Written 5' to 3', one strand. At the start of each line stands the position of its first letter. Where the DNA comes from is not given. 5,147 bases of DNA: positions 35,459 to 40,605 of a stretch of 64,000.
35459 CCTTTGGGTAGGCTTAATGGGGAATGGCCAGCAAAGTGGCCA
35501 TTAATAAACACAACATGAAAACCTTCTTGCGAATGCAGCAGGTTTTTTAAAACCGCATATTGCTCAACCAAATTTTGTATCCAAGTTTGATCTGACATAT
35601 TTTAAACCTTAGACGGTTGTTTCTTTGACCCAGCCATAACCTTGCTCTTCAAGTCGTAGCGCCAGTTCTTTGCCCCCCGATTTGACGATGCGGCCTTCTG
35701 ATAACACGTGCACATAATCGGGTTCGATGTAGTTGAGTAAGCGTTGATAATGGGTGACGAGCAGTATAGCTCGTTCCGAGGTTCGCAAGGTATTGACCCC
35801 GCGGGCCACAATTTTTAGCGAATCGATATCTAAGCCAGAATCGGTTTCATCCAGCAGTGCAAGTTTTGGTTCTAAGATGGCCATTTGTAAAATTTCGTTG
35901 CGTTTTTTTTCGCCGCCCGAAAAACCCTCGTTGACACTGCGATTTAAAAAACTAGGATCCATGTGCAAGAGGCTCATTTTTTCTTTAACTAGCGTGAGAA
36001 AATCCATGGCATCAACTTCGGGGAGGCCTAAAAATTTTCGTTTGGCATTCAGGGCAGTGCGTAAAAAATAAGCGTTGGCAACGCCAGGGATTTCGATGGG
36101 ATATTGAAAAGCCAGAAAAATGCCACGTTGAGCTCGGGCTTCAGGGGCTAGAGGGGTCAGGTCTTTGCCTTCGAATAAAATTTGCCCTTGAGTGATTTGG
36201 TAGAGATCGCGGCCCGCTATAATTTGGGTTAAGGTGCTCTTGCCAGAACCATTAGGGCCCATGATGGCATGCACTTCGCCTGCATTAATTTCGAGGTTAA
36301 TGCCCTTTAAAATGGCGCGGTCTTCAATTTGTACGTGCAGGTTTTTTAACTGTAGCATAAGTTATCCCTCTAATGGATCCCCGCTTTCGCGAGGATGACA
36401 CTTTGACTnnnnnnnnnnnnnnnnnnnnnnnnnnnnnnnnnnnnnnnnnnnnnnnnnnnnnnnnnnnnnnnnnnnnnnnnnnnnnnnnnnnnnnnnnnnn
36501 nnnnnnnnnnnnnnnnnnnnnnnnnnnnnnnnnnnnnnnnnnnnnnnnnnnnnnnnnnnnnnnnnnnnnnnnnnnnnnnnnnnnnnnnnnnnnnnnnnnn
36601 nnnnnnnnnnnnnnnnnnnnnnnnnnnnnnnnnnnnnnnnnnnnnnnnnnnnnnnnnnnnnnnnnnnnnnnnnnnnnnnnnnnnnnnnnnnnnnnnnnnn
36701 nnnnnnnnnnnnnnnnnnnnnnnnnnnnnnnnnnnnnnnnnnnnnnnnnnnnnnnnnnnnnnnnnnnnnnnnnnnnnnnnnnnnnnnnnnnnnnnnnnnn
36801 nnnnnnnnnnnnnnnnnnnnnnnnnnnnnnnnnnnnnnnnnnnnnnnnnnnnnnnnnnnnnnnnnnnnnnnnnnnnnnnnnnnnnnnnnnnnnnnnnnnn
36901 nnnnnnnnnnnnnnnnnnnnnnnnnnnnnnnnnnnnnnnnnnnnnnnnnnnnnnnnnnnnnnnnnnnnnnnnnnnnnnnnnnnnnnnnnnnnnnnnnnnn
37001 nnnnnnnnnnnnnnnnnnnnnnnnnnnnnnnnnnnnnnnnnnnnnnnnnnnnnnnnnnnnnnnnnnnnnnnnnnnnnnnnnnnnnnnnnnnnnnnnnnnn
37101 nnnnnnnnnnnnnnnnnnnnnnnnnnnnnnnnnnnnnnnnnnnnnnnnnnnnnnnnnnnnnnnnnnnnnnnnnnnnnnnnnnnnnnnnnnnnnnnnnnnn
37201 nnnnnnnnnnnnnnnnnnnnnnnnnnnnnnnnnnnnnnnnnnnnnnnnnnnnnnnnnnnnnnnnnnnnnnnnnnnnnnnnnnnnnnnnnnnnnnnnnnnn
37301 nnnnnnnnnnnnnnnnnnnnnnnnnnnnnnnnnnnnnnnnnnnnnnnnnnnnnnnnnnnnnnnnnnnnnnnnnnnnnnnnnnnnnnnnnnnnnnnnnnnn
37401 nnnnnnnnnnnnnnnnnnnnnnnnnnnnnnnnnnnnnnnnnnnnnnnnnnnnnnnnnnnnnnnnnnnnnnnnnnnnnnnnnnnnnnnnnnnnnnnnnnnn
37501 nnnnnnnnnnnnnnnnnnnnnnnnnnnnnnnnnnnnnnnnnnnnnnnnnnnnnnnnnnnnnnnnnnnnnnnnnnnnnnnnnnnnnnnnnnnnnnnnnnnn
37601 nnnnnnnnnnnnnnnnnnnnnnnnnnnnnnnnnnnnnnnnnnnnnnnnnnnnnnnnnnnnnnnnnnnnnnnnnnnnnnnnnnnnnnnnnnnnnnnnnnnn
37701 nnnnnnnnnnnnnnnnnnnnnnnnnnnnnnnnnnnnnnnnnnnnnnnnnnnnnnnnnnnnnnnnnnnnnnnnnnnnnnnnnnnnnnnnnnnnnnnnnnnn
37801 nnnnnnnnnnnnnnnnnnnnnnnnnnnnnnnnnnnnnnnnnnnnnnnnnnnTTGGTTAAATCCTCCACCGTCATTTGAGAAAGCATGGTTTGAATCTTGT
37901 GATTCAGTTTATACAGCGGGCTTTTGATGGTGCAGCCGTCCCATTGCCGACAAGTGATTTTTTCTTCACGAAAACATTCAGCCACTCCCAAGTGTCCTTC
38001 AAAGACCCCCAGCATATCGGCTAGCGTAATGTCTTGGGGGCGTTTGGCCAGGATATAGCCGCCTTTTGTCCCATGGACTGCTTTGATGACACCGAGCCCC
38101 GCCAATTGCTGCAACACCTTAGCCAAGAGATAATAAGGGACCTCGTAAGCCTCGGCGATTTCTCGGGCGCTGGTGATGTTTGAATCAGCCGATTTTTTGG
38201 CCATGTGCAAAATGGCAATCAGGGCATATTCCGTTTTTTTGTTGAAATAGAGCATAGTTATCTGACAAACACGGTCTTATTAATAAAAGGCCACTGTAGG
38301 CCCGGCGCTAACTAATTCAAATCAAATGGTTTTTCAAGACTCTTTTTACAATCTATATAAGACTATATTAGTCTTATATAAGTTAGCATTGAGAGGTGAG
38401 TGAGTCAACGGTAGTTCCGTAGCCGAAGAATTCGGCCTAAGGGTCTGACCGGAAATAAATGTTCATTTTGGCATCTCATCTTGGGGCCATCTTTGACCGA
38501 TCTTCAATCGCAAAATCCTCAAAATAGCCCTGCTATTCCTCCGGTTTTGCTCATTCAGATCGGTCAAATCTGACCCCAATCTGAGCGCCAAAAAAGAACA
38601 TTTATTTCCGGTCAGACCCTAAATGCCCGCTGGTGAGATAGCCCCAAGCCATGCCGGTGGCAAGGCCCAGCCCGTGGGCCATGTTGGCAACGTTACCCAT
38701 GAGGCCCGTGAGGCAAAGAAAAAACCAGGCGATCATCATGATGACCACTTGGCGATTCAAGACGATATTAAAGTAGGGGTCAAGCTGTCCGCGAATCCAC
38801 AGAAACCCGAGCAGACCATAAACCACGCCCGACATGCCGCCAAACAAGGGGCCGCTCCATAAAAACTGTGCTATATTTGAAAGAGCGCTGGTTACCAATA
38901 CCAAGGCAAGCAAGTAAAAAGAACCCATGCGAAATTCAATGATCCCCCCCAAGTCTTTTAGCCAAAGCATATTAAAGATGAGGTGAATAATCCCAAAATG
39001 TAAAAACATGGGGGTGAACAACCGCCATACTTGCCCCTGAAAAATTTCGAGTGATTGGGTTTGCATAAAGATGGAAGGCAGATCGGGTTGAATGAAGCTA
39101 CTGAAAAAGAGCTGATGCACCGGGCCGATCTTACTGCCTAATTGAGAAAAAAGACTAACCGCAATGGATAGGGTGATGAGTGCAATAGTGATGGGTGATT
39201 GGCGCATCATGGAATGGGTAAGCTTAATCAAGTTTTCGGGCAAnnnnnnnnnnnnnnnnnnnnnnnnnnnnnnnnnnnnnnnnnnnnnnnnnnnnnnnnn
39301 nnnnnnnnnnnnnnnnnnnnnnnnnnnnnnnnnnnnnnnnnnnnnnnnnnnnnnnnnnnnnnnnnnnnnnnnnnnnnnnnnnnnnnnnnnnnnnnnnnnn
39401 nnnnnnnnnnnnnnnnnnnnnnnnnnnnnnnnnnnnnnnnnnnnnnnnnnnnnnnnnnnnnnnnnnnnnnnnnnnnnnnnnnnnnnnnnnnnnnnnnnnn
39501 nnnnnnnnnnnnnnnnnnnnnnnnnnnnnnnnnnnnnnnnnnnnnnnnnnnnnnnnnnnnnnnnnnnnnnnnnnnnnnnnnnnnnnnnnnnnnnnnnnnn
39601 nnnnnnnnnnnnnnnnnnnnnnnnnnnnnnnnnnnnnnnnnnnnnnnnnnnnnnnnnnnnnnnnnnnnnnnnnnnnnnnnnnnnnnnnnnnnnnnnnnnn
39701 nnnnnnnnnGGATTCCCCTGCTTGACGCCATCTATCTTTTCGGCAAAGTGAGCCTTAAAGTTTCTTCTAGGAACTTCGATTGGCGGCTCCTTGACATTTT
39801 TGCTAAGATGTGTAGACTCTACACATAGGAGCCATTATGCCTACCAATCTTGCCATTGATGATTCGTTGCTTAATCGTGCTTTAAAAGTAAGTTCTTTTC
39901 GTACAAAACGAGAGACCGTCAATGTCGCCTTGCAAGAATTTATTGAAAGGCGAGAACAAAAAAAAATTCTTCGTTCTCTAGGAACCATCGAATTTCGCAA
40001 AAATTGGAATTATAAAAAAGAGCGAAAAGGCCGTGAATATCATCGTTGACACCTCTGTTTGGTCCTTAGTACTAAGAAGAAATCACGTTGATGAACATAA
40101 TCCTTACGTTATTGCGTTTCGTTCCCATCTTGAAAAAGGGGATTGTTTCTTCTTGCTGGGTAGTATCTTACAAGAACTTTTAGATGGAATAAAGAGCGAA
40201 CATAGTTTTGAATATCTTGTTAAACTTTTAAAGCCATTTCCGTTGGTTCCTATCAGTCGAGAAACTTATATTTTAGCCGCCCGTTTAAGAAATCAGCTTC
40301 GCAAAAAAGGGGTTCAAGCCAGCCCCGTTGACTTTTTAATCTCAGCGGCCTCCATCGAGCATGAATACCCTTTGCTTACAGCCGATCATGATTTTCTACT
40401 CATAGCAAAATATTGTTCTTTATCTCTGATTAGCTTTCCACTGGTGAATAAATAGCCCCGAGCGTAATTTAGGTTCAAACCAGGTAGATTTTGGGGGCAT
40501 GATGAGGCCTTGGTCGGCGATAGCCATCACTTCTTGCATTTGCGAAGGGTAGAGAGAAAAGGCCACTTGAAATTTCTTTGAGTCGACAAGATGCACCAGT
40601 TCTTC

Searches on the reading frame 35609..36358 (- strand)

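Call 88: search_protein_families(library=pfam, proteins=[window:35609-36358:-], max_evalue=0.000001)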
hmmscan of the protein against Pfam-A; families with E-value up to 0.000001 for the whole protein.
window:35609-36358:- (249 aa): 1 family
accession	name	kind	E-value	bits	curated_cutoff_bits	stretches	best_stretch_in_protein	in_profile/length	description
PF00005.33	ABC_tran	-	4.6e-24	86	25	1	17-172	1-135/137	ABC transporter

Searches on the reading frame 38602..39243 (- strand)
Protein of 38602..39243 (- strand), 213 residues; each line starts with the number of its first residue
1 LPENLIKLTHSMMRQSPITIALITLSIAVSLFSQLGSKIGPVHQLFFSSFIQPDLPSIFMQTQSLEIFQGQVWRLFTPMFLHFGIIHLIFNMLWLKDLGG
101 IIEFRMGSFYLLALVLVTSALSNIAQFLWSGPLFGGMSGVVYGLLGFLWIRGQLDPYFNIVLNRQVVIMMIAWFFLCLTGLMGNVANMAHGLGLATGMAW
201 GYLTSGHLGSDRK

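Call 88: search_protein_families(library=pfam, proteins=[window:38602-39243:-], max_evalue=0.000001)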
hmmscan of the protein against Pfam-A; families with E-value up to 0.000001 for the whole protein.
window:38602-39243:- (213 aa): 1 family
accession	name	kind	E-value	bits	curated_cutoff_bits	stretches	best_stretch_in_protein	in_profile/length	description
PF01694.28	Rhomboid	-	1e-26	94.3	22.6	1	69-205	1-141/143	Rhomboid domain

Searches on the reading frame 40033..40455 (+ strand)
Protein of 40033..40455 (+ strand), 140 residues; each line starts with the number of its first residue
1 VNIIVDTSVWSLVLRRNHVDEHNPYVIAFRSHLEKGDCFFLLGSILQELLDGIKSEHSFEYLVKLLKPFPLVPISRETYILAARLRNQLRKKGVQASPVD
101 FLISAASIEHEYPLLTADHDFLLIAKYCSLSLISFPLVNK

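Call 89: search_protein_families(library=pfam, proteins=[window:40033-40455:+], max_evalue=0.001)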
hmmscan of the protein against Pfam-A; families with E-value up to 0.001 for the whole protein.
window:40033-40455:+ (140 aa): 1 family
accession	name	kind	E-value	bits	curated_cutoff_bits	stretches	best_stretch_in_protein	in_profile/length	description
PF01850.27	PIN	-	6.7e-11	43.3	23.6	1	3-125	1-118/120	PIN domain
